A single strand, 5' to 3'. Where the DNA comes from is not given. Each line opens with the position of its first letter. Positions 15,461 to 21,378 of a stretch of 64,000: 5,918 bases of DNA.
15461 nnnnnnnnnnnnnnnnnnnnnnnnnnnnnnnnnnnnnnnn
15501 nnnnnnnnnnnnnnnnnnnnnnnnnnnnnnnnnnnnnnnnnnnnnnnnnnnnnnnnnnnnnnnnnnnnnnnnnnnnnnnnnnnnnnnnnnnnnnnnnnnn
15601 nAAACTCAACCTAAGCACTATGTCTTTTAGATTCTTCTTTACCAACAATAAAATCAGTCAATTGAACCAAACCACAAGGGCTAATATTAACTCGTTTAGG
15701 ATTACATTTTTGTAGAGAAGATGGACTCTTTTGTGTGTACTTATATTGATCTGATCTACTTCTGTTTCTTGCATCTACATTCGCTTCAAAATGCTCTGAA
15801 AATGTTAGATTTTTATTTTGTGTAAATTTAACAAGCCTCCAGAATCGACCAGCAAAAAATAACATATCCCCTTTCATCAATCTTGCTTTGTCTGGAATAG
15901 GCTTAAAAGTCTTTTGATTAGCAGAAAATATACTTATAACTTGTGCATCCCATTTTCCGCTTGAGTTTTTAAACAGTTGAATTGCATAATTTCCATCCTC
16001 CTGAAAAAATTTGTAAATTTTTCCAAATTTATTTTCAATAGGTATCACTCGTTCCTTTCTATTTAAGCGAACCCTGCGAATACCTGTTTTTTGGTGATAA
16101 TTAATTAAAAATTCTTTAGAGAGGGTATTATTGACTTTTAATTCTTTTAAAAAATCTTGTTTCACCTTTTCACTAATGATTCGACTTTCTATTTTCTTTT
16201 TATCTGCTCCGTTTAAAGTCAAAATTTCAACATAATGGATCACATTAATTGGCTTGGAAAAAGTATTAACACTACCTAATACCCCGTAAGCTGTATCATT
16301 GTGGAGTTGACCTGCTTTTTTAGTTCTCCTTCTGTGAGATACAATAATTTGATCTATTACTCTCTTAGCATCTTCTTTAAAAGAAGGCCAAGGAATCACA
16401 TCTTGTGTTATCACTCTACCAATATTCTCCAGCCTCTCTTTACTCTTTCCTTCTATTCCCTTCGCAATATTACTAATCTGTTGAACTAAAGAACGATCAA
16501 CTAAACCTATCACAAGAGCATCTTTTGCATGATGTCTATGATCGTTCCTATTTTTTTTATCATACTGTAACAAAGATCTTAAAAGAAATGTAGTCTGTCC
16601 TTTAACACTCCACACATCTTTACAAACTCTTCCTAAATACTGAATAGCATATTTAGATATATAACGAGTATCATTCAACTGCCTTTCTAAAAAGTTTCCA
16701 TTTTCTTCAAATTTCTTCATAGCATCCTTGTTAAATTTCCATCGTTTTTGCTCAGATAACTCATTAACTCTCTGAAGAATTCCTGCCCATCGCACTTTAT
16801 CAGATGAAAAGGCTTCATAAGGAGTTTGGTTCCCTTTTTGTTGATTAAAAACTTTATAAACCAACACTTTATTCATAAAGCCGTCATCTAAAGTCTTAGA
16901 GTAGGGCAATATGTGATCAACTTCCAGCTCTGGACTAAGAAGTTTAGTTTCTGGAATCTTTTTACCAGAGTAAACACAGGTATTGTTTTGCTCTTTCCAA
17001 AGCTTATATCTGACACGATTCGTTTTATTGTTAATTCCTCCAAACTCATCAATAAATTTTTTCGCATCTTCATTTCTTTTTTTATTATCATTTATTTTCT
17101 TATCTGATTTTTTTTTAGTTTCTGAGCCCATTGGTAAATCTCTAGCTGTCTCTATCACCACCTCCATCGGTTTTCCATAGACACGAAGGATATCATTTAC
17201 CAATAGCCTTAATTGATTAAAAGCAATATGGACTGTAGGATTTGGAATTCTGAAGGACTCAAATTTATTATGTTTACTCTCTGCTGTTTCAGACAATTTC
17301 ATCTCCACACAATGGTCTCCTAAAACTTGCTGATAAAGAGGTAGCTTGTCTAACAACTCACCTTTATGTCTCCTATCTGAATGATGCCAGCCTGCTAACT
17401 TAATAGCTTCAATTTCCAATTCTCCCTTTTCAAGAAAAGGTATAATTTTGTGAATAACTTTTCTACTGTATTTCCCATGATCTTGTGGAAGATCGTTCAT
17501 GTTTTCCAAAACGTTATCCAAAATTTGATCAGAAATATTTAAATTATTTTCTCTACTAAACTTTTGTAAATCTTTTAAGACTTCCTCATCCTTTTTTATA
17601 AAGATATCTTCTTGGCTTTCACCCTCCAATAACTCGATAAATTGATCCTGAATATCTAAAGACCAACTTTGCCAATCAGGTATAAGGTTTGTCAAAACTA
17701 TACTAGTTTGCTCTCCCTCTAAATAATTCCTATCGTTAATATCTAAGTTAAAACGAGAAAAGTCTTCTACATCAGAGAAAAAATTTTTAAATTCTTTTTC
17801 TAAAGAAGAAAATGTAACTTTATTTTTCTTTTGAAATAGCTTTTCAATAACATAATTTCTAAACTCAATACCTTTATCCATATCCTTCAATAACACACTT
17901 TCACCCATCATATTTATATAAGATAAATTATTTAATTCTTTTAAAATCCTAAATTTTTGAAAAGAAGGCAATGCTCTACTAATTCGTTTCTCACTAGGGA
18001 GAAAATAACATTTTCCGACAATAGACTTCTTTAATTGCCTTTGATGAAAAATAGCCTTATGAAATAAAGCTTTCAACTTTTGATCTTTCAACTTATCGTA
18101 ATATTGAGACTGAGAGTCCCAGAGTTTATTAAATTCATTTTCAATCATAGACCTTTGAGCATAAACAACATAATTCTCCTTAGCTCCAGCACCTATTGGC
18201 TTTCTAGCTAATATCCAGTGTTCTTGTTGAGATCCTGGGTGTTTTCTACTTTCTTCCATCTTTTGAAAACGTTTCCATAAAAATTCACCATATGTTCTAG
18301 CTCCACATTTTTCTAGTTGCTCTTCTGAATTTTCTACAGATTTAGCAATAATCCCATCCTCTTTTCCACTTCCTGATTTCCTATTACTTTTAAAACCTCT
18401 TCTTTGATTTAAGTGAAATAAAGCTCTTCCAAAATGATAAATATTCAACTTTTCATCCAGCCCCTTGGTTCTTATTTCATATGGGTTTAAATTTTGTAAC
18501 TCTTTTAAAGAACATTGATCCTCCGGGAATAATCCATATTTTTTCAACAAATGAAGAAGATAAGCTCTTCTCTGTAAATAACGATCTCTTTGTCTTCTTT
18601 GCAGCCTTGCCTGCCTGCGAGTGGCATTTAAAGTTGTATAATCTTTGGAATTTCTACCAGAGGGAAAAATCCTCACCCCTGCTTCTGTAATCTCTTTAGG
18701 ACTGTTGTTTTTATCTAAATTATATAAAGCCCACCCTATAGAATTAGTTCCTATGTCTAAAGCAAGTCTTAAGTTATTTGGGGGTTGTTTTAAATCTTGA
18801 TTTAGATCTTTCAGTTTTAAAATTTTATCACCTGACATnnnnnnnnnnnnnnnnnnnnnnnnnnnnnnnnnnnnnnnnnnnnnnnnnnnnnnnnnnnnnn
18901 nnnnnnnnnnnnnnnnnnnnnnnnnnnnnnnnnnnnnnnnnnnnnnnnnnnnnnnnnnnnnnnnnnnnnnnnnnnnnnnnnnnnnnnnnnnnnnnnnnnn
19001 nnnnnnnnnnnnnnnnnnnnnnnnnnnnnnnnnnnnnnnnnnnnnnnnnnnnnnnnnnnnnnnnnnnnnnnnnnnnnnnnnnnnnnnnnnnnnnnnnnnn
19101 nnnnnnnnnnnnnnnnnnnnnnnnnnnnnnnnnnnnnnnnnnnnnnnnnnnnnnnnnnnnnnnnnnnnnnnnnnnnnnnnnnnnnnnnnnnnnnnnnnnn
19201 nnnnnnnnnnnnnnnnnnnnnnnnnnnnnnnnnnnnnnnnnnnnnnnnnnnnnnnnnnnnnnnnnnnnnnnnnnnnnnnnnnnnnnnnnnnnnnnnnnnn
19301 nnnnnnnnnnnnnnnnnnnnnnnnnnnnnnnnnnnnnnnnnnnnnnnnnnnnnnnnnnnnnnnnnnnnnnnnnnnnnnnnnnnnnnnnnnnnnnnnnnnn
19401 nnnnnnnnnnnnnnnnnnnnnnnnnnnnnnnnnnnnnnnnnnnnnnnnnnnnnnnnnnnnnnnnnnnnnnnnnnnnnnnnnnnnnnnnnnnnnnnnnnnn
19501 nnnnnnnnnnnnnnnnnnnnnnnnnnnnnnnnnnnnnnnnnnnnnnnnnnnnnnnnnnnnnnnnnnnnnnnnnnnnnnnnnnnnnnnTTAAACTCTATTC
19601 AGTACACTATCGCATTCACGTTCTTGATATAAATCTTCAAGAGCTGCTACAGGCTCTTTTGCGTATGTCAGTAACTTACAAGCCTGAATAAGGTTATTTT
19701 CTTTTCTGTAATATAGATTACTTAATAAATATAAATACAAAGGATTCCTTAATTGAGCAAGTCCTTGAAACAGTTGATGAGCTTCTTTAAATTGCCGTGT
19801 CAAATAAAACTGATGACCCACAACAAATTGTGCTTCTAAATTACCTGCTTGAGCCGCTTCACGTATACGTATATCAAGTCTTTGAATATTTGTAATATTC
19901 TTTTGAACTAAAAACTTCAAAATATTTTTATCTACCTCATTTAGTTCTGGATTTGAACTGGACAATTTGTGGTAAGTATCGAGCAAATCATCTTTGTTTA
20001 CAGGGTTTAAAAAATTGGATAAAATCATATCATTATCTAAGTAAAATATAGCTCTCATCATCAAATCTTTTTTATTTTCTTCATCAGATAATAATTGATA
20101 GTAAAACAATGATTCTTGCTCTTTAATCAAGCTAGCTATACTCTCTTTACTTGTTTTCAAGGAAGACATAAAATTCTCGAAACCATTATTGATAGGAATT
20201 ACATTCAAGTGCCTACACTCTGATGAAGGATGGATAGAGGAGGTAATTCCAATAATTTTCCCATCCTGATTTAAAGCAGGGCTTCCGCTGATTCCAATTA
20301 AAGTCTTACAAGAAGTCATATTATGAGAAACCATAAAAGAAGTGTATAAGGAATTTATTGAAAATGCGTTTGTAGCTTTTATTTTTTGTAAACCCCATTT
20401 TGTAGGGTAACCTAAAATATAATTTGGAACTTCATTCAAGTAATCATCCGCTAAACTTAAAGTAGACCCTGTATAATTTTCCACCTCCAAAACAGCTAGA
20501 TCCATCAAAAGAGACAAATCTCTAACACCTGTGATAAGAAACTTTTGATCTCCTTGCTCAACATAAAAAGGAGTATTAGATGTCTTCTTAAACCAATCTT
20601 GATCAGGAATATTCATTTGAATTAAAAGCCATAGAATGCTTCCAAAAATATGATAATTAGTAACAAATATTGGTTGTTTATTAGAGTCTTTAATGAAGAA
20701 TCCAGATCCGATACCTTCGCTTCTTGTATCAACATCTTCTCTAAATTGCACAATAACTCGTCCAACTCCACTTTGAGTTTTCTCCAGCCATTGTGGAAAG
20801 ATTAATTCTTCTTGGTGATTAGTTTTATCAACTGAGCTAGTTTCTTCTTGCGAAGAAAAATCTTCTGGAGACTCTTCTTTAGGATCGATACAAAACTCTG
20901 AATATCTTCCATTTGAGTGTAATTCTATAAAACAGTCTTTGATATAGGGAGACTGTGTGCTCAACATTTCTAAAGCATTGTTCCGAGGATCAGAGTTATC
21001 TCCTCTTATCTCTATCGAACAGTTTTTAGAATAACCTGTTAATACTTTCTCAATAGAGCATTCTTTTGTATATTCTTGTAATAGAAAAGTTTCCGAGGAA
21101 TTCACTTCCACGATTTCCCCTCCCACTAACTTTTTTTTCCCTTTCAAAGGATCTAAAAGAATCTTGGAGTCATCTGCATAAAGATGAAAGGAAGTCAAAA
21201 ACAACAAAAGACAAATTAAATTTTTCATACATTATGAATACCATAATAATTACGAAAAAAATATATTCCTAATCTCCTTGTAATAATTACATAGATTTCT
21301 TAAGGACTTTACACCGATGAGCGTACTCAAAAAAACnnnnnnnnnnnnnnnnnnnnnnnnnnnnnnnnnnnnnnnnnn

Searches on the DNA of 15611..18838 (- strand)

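Call 58: search_rna_families(sources=[L001, L006, L008, L009], threshold=gathering)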
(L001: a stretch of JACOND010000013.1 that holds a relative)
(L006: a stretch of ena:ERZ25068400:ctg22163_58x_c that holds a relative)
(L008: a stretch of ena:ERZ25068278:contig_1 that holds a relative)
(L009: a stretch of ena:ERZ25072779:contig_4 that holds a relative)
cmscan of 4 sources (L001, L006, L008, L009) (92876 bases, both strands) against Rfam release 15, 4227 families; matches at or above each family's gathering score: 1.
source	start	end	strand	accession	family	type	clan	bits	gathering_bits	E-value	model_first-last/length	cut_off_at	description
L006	2245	2315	+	RF00005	tRNA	Gene; tRNA;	CL00001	64.1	29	2e-11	1-71/71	no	tRNA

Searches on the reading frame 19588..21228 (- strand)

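Call 70: search_protein_families(library=pfam, proteins=[window:19588-21228:-], max_evalue=1)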
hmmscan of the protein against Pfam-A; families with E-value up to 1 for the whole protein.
window:19588-21228:- (546 aa): 7 families
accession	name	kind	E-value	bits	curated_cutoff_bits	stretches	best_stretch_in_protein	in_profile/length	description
PF13365.12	Trypsin_2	-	1.2e-10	42.7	27.6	1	174-328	1-144/144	Trypsin-like peptidase domain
PF00089.32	Trypsin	-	0.016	15.4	20.6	1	185-339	35-202/220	Trypsin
PF00949.27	Peptidase_S7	-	0.032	14.5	20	1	312-330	96-114/131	Peptidase S7, Flavivirus NS3 serine protease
PF05579.19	Peptidase_S32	-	0.083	12.5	24.7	1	292-329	188-225/297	Equine arteritis virus serine endopeptidase S32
PF01732.22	Mycop_pep_DUF31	-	0.3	11.1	27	1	292-329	307-344/346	Mycoplasma peptidase (DUF31)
PF02907.21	Peptidase_S29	-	0.31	11.2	25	1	308-347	104-144/149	Hepatitis C virus NS3 protease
PF12895.13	ANAPC3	-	0.41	11.4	27.2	0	459-507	18-67/82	Anaphase-promoting complex, cyclosome, subunit 3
